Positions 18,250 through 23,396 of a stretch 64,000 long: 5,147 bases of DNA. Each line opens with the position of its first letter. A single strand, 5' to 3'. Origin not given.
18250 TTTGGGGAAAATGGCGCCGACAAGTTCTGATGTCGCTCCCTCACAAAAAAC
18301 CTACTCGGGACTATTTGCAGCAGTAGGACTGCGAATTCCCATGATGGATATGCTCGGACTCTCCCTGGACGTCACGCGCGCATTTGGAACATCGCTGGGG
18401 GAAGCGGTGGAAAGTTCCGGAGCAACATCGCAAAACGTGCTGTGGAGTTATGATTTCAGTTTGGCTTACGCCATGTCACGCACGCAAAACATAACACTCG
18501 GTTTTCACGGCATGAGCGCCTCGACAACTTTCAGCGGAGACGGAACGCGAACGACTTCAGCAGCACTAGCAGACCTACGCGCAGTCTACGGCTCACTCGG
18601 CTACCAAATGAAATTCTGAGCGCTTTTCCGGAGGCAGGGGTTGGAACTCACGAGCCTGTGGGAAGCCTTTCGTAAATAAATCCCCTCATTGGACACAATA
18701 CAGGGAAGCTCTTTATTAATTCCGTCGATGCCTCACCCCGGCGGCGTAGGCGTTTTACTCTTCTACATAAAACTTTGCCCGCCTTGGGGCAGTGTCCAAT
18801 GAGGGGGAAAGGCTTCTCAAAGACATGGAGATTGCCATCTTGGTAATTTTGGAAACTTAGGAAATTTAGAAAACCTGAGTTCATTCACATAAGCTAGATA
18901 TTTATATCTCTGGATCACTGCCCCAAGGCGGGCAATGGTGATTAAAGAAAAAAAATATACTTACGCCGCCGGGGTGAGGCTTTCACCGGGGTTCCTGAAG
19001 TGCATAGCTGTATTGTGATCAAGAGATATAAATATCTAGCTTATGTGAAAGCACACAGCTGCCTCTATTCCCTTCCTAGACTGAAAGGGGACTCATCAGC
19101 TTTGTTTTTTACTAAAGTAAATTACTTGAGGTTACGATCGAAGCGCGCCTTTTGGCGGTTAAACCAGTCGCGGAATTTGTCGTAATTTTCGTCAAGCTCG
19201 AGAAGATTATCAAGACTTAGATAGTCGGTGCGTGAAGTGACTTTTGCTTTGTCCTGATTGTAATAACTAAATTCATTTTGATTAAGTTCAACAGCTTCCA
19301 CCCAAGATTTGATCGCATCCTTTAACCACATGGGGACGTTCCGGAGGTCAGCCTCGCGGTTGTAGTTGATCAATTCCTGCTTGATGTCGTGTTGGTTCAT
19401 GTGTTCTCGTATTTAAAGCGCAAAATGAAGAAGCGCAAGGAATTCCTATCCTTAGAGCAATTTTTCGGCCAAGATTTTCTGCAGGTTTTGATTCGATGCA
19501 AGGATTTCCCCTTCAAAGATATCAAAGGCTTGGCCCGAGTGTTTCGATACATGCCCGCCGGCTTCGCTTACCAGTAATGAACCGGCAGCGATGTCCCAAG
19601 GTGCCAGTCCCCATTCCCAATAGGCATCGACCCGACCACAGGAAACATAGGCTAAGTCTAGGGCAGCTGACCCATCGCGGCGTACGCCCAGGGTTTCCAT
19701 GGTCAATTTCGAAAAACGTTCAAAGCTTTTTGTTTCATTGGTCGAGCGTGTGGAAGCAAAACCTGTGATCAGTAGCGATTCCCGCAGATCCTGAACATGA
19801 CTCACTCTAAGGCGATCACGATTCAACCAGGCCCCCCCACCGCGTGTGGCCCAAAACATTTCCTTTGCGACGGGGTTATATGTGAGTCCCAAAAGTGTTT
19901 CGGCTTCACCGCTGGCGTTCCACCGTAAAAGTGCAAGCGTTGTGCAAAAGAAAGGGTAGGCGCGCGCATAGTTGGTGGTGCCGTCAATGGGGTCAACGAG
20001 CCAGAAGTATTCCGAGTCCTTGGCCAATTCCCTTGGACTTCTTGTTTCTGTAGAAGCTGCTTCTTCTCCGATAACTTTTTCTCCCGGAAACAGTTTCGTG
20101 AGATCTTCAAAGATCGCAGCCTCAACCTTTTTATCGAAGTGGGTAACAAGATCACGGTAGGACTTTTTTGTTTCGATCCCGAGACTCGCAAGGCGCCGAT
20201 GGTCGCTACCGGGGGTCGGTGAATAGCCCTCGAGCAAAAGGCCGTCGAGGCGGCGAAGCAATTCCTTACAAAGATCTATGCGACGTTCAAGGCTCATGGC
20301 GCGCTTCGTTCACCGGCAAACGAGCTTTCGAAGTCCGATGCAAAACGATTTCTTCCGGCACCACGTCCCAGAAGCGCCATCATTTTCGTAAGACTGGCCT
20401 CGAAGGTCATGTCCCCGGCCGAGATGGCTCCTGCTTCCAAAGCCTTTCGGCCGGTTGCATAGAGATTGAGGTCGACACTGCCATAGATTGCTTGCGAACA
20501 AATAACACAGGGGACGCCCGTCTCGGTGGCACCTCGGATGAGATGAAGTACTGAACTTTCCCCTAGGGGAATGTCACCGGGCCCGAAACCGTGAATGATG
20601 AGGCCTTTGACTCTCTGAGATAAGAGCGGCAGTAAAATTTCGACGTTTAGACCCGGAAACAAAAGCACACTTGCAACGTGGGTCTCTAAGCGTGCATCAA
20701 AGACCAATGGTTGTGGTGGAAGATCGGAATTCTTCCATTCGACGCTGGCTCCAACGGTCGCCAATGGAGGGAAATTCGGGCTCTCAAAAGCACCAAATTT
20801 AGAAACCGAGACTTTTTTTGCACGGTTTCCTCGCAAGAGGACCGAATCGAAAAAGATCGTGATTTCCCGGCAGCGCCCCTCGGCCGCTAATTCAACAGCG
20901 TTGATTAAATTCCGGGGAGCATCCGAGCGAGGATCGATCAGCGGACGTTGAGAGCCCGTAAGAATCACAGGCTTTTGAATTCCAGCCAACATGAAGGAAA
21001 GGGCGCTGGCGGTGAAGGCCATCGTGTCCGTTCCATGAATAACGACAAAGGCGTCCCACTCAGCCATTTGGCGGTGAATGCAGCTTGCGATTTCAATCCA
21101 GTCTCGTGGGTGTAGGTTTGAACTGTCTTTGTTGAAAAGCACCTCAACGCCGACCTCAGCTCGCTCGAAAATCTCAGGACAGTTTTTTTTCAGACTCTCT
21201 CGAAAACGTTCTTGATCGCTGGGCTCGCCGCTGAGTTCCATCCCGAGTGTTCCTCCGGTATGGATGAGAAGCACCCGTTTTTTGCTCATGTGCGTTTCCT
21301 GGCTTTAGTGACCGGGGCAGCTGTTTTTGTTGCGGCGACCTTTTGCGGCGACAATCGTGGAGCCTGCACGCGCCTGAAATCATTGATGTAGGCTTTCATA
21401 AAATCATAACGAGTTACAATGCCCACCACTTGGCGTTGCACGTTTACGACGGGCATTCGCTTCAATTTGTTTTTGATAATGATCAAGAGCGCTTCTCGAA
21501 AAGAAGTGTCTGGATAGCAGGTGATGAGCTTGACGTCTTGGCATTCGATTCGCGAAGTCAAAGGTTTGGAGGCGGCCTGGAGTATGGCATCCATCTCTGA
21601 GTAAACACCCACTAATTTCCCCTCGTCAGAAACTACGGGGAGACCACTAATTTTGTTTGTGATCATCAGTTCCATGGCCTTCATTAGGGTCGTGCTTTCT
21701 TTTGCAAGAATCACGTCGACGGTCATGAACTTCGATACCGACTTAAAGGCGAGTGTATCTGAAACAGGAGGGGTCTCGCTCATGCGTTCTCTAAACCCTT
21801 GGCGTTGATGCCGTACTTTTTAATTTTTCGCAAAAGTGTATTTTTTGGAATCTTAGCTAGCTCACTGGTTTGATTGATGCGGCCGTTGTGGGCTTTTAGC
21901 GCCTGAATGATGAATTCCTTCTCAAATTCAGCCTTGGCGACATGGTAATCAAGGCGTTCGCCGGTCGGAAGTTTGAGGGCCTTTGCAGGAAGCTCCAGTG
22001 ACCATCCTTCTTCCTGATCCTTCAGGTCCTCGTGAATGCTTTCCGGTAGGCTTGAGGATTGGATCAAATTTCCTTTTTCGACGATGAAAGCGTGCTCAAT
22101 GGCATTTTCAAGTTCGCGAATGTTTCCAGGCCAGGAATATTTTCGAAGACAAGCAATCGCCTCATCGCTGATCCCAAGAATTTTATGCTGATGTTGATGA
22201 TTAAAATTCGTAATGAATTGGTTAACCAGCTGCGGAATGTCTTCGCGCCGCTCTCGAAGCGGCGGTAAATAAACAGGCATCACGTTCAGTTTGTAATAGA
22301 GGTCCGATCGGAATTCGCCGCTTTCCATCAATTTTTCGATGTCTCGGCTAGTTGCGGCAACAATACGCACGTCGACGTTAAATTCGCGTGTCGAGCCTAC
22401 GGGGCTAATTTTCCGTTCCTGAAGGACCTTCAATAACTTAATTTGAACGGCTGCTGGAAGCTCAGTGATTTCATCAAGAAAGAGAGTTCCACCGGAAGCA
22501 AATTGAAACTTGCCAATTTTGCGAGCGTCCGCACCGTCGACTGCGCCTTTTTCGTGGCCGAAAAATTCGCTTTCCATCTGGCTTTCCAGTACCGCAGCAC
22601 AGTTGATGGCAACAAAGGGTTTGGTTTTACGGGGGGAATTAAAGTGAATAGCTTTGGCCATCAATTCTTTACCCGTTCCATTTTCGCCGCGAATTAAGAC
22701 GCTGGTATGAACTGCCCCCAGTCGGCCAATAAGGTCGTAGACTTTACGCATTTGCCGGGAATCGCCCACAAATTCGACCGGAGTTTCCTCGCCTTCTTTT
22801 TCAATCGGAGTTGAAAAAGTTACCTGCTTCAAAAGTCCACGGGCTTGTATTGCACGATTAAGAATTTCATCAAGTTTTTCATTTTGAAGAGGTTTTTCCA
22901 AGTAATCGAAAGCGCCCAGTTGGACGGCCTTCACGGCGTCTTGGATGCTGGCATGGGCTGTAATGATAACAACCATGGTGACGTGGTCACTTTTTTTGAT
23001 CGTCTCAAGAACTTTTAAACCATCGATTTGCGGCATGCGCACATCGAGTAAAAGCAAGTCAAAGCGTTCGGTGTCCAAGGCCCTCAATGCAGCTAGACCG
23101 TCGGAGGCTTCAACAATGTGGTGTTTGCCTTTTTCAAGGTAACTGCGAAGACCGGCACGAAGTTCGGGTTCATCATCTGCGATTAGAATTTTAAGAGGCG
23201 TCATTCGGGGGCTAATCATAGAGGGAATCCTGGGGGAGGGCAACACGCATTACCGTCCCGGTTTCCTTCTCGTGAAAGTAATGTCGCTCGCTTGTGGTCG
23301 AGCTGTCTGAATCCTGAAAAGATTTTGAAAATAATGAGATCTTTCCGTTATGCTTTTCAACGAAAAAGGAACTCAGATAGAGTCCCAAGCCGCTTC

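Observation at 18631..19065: Unknown ~435-nt element built almost entirely of interlocking inverted repeats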

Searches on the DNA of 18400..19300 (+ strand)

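Call 4: search_rna_families(source=window, start=18400, end=19300, threshold=evalue, max_evalue=10)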
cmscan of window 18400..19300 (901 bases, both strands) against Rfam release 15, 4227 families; matches with E-value up to 10: 5.
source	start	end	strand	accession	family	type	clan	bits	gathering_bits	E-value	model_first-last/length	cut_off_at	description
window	19275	19297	+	RF01113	BMV3_UPD-PK3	Cis-reg;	-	19.4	36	4.8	1-23/23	no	Pseudoknot of upstream pseudoknot domain (UPD) of the 3'UTR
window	18841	18944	+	RF02145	MEG8_1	Gene; lncRNA;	-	17.8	70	0.093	1-97/97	no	Maternally expressed 8 exon 1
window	18839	18907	-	RF01504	Afu_254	Gene; sRNA;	-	15.8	60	8.9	1-158/158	no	A. fumigatus sRNA Afu_254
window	18678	18821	+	RF02577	tsr24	Gene; sRNA;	-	13.2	50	2.6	1-238/238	no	S. aureus tsr24 small RNA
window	18927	18967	+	RF00228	IRES_HepA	Cis-reg; IRES;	-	8.7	55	6.2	296-338/572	no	Hepatitis A virus internal ribosome entry site (IRES)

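Call 37: search_dna_similar(query=window:18625-19070:+, collection=plasmids, mode=distant, max_evalue=1, max_rows=10)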
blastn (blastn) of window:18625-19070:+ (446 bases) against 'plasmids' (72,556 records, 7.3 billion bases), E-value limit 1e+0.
No match.

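Call 38: search_dna_similar(query=window:18625-19070:+, collection=phages, mode=distant, max_evalue=1, max_rows=10)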
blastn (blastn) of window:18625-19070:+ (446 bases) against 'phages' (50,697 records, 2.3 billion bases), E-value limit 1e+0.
No match.

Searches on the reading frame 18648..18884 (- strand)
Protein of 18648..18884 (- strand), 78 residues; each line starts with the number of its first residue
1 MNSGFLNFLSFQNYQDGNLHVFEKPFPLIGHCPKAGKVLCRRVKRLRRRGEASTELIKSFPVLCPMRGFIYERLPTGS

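Call 10: search_protein_families(library=pfam, proteins=[window:18648-18884:-], max_evalue=0.01)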
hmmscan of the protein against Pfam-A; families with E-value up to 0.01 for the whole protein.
window:18648-18884:- (78 aa): 0 families

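Call 48: find_homologous_proteins(query=window:18648-18884:-, max_evalue=10)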
Query window:18648-18884:-: 2 candidates shared short words with the query, none scored E <= 10.

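Call 54: search_protein_representatives(protein=window:18648-18884:-)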
Query: 78 residues. Proteins with E-value up to 0.001 (for the whole library): 1; up to 1e-10: 0; up to 1e-30: 0. The best 1 are listed.
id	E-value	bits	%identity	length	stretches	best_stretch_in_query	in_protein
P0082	5.8e-05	39.0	53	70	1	26-73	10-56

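Call 56: find_encoding_contigs(protein=P0082, flank=10000, max_places=10)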
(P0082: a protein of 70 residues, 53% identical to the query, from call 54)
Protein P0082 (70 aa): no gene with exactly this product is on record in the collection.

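Call 57: list_cluster_members(proteins=[P0082])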
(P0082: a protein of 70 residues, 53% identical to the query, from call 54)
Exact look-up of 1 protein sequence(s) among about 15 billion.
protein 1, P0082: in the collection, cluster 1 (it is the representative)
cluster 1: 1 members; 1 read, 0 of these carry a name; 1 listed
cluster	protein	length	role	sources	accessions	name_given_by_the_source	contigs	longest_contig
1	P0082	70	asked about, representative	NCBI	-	-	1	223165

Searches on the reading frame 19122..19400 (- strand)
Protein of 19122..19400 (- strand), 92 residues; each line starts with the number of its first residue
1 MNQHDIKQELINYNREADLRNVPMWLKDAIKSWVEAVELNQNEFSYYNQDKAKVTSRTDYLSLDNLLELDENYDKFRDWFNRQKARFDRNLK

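Call 10: search_protein_families(library=pfam, proteins=[window:19122-19400:-], max_evalue=0.01)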
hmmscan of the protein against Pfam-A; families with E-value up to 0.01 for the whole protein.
window:19122-19400:- (92 aa): 0 families

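Call 18: find_homologous_proteins(query=window:19122-19400:-)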
Query window:19122-19400:- (92 aa): 56 proteins with E <= 0.001 among 56 candidates.
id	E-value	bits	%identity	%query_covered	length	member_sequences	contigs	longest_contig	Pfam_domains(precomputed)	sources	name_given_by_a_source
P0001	9.0e-51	188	93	100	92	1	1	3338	-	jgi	-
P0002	2.7e-50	186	93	100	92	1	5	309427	-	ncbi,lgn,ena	-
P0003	6.8e-50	185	91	100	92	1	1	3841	-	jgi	jgi:hypothetical protein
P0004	6.3e-47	175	89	97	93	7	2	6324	-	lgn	-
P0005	8.2e-47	175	84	100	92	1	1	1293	-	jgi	jgi:hypothetical protein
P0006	1.8e-46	174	88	97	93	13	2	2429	-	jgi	jgi:hypothetical protein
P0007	2.6e-46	173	86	98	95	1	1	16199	-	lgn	-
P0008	1.5e-45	171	84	98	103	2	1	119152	-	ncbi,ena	-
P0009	1.7e-45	171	88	97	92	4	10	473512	-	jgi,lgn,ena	-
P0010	1.7e-45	171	83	100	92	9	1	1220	-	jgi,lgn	jgi:hypothetical protein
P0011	2.1e-45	170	83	98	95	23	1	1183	-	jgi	jgi:hypothetical protein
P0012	2.1e-45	170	83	100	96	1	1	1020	-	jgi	-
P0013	2.8e-45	170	85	100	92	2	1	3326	-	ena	-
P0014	3.2e-45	170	85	100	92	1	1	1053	-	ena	-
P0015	4.3e-45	169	82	100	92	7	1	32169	-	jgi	jgi:hypothetical protein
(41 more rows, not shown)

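Call 20: find_encoding_contigs(protein=P0002, flank=4000, max_places=5)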
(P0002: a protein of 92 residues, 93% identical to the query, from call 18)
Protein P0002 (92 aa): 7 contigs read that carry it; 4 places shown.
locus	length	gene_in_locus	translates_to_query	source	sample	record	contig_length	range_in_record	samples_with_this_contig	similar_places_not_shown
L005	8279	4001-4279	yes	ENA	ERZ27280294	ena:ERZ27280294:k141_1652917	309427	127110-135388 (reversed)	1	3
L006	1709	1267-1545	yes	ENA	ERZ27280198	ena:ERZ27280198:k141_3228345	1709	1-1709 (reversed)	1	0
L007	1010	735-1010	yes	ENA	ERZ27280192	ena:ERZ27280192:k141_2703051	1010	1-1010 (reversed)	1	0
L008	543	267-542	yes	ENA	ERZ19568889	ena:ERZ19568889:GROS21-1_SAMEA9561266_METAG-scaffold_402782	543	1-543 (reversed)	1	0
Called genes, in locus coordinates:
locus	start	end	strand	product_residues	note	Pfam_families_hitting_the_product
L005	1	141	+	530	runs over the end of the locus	PF00512:HisKA, PF02518:HATPase_c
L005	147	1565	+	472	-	PF00072:Response_reg, PF00158:Sigma54_activat, PF14532:Sigma54_activ_2, PF25601:AAA_lid_14, PF02954:HTH_8 (weak)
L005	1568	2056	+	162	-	PF00571:CBS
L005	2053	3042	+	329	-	PF00710:Asparaginase, PF17763:Asparaginase_C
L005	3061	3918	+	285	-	PF00459:Inositol_P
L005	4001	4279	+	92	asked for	-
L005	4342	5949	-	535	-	-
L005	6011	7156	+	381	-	PF06835:LptC, PF03968:LptD_N (faint)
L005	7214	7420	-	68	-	-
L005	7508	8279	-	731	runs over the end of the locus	PF17191:RecG_wedge, PF04851:ResIII, PF00270:DEAD, PF00271:Helicase_C, PF19833:RecG_dom3_C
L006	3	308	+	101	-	?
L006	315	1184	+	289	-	PF00459:Inositol_P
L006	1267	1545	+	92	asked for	-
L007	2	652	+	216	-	?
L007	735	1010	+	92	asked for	?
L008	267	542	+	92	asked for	?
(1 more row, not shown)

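Call 21: find_encoding_contigs(protein=P0001, flank=4000, max_places=3)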
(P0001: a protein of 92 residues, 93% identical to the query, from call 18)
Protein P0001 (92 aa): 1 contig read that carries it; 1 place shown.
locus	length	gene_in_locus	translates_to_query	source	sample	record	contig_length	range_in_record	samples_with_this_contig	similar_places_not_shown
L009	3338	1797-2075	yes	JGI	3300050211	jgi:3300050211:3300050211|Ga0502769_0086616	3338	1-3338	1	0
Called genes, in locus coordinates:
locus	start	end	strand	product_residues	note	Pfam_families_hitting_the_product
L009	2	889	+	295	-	?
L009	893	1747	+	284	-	PF00459:Inositol_P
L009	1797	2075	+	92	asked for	-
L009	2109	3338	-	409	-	?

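Call 22: find_encoding_contigs(protein=P0003, flank=4000, max_places=3)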
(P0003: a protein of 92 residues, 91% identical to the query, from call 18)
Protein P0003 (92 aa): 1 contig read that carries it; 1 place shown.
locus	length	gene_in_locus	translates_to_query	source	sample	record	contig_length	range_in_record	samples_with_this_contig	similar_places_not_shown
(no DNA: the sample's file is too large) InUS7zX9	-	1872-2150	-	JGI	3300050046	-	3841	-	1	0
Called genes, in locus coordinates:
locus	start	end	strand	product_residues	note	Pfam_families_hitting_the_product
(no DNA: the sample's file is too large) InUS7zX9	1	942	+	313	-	?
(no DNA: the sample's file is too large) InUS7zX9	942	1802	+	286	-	PF00459:Inositol_P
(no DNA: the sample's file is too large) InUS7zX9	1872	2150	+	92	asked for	-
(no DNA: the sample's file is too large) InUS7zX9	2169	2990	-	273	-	PF09992:NAGPA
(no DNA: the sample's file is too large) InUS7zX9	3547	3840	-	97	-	?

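Call 41: find_encoding_contigs(protein=P0009, flank=10000, max_places=4)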
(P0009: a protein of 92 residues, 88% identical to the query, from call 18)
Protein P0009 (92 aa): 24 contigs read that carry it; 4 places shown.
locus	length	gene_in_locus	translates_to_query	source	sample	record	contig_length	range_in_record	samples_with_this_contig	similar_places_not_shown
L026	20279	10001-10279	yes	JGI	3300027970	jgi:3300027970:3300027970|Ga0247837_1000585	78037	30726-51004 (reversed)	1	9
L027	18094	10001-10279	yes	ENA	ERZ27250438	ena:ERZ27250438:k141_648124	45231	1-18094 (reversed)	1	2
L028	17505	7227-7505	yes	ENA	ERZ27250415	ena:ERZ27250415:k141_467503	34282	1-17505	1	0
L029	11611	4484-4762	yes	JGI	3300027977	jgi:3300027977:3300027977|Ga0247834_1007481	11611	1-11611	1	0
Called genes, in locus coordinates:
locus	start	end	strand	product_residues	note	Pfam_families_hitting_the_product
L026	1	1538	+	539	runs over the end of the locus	PF13091:PLDc_2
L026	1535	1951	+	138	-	-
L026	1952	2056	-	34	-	-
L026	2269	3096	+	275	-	PF00669:Flagellin_N, PF00700:Flagellin_C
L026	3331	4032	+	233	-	-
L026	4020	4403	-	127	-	PF00072:Response_reg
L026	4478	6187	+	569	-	PF00512:HisKA, PF02518:HATPase_c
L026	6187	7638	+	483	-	PF00072:Response_reg, PF00158:Sigma54_activat, PF14532:Sigma54_activ_2, PF07728:AAA_5 (weak), PF25601:AAA_lid_14, PF02954:HTH_8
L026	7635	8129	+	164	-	PF00571:CBS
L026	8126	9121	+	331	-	PF00710:Asparaginase, PF17763:Asparaginase_C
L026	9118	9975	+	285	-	PF00459:Inositol_P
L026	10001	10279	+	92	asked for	-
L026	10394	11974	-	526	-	-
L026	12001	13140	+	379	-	PF06835:LptC, PF03968:LptD_N (faint)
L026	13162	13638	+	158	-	PF00578:AhpC-TSA, PF08534:Redoxin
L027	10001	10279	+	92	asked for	-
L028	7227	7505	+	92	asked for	-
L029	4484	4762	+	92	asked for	-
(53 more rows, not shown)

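Call 42: find_encoding_contigs(protein=P0004, flank=10000, max_places=3)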
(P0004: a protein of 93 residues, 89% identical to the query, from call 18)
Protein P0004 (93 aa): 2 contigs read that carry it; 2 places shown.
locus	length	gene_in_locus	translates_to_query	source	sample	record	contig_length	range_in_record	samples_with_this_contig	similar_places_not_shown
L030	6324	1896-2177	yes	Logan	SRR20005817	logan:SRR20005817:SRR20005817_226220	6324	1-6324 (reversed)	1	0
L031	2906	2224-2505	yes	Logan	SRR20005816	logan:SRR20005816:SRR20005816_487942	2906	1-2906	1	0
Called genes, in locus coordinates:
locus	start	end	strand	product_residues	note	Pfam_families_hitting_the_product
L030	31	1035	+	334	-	PF00710:Asparaginase, PF17763:Asparaginase_C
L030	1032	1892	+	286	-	PF00459:Inositol_P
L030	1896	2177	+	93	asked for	-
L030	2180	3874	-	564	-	PF13505:OMP_b-brl (faint)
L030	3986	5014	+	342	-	PF03968:LptD_N (faint), PF06835:LptC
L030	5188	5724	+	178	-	PF00578:AhpC-TSA, PF08534:Redoxin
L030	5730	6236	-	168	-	PF13302:Acetyltransf_3 (weak), PF00583:Acetyltransf_1, PF13673:Acetyltransf_10, PF13508:Acetyltransf_7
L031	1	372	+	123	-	?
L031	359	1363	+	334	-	PF00710:Asparaginase, PF17763:Asparaginase_C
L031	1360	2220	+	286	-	PF00459:Inositol_P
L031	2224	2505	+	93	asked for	-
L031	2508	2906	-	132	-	?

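Call 43: find_encoding_contigs(protein=P0007, flank=10000, max_places=3)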
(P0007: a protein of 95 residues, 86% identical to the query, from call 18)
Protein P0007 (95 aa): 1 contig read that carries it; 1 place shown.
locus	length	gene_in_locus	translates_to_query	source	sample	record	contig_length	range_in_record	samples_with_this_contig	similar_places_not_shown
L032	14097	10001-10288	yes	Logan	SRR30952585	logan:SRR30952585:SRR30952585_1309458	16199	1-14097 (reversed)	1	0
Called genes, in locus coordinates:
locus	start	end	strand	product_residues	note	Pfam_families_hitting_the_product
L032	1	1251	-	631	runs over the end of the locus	PF03717:PBP_dimer, PF21922:PBP_dimer_2 (faint), PF00905:Transpeptidase, PF03793:PASTA (weak)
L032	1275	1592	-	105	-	-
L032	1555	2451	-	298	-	PF01795:Methyltransf_5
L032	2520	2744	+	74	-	-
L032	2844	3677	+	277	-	PF00669:Flagellin_N, PF00700:Flagellin_C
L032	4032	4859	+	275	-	PF00669:Flagellin_N, PF00700:Flagellin_C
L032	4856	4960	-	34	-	-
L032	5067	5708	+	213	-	-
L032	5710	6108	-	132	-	PF00072:Response_reg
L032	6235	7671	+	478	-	PF00072:Response_reg, PF07728:AAA_5 (faint), PF00158:Sigma54_activat, PF14532:Sigma54_activ_2, PF25601:AAA_lid_14, PF02954:HTH_8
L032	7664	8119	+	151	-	PF00571:CBS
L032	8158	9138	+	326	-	PF00710:Asparaginase, PF17763:Asparaginase_C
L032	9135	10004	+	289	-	PF00459:Inositol_P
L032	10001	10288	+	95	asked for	-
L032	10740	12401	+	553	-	PF04616:Glyco_hydro_43 (weak)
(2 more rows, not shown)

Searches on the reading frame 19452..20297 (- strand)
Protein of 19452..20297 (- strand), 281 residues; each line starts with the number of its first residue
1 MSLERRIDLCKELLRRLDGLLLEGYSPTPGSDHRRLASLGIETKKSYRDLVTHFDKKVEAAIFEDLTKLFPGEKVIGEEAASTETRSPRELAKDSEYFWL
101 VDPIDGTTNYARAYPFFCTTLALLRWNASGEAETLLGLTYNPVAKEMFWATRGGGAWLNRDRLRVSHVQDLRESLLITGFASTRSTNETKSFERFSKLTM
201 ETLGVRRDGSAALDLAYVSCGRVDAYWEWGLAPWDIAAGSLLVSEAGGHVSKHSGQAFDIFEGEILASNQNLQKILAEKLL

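Call 10: search_protein_families(library=pfam, proteins=[window:19452-20297:-], max_evalue=0.01)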
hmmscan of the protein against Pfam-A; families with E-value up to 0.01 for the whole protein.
window:19452-20297:- (281 aa): 1 family
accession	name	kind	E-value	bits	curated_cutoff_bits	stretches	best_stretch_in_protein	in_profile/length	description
PF00459.30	Inositol_P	-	1e-61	209.3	27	1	37-278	26-264/271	Inositol monophosphatase family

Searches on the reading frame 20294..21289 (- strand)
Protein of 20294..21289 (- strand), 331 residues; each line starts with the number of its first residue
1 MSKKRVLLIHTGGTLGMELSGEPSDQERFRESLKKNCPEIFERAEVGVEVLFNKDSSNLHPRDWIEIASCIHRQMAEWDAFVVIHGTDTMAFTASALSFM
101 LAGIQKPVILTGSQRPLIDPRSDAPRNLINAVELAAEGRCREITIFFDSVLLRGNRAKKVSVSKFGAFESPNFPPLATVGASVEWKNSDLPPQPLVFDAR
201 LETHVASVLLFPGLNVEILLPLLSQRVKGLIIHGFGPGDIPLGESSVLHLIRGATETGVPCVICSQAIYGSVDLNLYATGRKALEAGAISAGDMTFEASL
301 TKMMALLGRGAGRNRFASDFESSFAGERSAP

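Call 10: search_protein_families(library=pfam, proteins=[window:20294-21289:-], max_evalue=0.01)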
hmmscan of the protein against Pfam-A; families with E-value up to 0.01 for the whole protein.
window:20294-21289:- (331 aa): 2 families
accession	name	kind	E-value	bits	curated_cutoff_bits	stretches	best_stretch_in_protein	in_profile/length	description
PF00710.25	Asparaginase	-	8.2e-58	195.6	22.5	1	5-188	1-190/193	Asparaginase, N-terminal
PF17763.6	Asparaginase_C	-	2.5e-24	85.9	34.6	1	204-315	1-109/114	Glutaminase/Asparaginase C-terminal domain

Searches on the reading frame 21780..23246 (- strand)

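Call 10: search_protein_families(library=pfam, proteins=[window:21780-23246:-], max_evalue=0.01)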
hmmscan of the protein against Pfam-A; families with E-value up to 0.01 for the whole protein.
window:21780-23246:- (488 aa): 9 families
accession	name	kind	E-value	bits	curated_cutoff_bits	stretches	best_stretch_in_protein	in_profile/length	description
PF00158.32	Sigma54_activat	-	5.6e-64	215.3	20.2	1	160-325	2-167/168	Sigma-54 interaction domain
PF00072.30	Response_reg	-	3.8e-32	111.2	30.2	1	20-129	1-110/111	Response regulator receiver domain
PF25601.1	AAA_lid_14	-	1.3e-27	95.9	27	1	331-412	1-82/87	AAA+ ATPase lid domain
PF14532.12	Sigma54_activ_2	-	2.9e-21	76.6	25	1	160-330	1-138/138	Sigma-54 interaction domain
PF02954.25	HTH_8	-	1.5e-08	34.6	22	1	439-478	3-42/42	Bacterial regulatory protein, Fis family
PF07728.20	AAA_5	-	1.4e-06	28.8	22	1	183-299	2-121/139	AAA domain (dynein-related subfamily)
PF07724.20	AAA_2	-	8e-05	23.2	27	1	181-292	4-115/166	AAA domain (Cdc48 subfamily)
PF01078.27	Mg_chelatase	-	0.00015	21.7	20.3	1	182-299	24-156/207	Magnesium chelatase, subunit ChlI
PF00004.35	AAA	-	0.00017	22.5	21.2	1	183-307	1-115/131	ATPase family associated with various cellular activities (AAA)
